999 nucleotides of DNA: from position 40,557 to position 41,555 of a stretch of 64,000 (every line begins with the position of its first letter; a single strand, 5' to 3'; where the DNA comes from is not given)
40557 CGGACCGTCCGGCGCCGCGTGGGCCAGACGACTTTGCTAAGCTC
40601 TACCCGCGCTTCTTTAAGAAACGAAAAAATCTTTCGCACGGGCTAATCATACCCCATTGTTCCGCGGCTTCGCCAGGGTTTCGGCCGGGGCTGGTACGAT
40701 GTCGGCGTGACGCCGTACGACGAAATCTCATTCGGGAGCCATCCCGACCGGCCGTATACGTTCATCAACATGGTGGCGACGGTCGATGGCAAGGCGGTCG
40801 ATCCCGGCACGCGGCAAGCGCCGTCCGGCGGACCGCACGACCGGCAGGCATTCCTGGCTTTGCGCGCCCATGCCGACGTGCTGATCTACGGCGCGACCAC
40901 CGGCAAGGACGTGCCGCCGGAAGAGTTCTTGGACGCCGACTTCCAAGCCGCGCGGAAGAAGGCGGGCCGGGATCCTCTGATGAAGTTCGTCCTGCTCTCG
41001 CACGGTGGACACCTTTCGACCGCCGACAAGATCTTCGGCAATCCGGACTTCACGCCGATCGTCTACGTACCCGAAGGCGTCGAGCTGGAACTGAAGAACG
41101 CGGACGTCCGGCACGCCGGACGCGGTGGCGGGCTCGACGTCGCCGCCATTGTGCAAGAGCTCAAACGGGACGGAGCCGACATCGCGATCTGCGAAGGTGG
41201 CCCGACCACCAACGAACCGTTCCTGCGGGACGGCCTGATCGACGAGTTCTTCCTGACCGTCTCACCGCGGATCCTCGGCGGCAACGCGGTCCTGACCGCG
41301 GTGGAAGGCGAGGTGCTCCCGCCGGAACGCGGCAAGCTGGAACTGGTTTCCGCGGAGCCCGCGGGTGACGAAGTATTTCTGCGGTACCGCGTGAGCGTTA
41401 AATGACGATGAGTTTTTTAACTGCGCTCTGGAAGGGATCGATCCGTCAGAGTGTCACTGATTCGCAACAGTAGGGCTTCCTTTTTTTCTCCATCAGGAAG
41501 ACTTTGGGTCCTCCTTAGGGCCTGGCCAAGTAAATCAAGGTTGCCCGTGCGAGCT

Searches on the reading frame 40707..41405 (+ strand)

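Call 29: search_protein_families(library=pfam, proteins=[window:40707-41405:+], max_evalue=0.00001)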
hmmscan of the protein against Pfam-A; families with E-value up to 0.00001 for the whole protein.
window:40707-41405:+ (232 aa): 1 family
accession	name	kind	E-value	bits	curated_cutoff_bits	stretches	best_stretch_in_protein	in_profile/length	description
PF01872.23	RibD_C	-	9.2e-20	71.7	24.1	1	16-223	1-195/197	RibD C-terminal domain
